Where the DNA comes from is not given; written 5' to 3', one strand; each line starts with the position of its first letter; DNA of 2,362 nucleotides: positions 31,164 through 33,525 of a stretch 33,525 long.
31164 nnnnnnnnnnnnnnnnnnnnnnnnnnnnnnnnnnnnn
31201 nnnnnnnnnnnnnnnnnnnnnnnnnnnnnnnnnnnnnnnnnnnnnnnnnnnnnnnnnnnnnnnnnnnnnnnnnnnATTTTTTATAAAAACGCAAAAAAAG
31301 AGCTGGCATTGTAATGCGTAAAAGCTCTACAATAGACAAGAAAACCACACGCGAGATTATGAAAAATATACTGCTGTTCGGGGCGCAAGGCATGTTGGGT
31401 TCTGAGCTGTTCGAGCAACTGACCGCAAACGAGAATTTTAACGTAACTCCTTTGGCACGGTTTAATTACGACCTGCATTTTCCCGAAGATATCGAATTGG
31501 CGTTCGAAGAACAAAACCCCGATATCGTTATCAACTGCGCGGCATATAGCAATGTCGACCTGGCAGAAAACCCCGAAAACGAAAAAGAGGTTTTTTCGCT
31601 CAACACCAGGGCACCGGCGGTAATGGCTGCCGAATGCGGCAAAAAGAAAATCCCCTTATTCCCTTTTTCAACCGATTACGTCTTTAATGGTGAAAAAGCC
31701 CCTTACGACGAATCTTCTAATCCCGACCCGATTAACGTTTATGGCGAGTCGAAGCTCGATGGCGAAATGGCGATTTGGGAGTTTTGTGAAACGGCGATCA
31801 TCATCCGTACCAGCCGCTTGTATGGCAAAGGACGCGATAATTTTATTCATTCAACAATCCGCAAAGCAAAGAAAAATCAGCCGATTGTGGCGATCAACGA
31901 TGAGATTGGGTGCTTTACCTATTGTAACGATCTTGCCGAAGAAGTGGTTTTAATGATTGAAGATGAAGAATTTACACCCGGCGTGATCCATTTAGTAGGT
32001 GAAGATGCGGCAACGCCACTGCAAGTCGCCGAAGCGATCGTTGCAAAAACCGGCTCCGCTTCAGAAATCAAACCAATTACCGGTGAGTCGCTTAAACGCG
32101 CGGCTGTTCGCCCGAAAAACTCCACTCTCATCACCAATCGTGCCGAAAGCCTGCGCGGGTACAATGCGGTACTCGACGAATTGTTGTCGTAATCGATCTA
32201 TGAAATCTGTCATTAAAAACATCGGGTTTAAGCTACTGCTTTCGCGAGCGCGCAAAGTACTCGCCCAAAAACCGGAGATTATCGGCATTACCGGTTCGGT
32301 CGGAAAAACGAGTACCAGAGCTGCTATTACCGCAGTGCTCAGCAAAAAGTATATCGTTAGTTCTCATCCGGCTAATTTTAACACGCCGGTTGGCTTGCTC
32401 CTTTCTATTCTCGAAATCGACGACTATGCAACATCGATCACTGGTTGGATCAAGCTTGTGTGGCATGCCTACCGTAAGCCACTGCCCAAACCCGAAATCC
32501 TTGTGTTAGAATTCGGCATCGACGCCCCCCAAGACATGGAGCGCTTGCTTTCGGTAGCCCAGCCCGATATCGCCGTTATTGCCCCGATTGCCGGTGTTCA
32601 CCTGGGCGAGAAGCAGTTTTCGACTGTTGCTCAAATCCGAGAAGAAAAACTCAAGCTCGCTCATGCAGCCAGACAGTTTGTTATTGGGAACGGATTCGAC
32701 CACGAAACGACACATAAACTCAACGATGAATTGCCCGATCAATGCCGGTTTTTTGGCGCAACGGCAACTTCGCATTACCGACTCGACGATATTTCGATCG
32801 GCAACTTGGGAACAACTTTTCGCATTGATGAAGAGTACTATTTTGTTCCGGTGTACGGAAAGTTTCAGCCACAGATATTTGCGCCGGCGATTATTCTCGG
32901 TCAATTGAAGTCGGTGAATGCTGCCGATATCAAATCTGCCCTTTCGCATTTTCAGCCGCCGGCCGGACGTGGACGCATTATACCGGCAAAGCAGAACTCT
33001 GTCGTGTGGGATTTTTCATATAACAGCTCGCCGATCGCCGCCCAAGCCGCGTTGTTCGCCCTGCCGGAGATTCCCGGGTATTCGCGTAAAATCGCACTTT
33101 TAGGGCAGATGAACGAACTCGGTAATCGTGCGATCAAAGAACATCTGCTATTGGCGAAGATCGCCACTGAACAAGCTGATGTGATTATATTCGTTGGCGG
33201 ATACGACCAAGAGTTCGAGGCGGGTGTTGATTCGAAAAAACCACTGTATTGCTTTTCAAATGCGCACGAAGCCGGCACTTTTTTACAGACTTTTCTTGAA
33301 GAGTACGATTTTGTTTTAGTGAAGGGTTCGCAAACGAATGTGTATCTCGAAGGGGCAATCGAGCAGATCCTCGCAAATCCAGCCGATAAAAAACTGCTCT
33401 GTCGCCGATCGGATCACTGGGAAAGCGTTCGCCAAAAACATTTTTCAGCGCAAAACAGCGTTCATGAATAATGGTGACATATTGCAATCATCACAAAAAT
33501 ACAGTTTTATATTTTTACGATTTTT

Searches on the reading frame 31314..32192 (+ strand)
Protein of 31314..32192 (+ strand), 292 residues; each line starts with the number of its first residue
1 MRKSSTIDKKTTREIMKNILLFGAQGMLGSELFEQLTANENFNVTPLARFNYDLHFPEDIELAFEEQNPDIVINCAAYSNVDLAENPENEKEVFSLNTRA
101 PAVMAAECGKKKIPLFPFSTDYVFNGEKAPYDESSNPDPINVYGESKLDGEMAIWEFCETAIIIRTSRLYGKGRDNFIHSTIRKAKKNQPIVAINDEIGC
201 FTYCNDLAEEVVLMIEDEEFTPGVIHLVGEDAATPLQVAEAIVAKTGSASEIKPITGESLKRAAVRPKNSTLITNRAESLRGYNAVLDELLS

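Call 64: find_encoding_contigs(protein=window:31314-32192:+, flank=10000, max_places=3)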
Protein window:31314-32192:+ (292 aa): no gene with exactly this product is on record in the collection.
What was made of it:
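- Tried and rejected: No exact record was found (call 64).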

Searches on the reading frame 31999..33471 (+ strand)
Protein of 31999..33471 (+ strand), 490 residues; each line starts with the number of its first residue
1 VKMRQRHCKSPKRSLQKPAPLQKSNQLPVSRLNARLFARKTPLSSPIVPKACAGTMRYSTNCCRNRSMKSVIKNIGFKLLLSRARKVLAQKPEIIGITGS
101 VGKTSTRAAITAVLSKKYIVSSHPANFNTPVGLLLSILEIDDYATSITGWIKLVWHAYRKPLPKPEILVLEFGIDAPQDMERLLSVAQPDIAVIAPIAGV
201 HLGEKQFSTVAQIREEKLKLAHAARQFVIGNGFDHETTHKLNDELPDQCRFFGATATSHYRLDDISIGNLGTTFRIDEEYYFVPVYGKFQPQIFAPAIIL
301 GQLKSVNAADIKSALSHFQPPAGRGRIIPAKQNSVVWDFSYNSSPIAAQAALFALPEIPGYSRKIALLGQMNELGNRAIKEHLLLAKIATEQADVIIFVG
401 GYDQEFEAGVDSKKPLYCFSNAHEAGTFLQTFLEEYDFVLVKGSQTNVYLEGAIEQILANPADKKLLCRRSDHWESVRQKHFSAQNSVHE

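Call 56: search_protein_families(library=pfam, proteins=[window:31999-33471:+], max_evalue=0.001)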
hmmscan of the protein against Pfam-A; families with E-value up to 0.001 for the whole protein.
window:31999-33471:+ (490 aa): 2 families
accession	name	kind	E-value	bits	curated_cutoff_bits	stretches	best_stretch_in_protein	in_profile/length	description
PF08245.18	Mur_ligase_M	-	5.9e-13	49.7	24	1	97-289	1-188/200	Mur ligase middle domain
PF02875.26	Mur_ligase_C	-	5.2e-12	47.1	28.4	1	323-444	1-126/127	Mur ligase, glutamate ligase domain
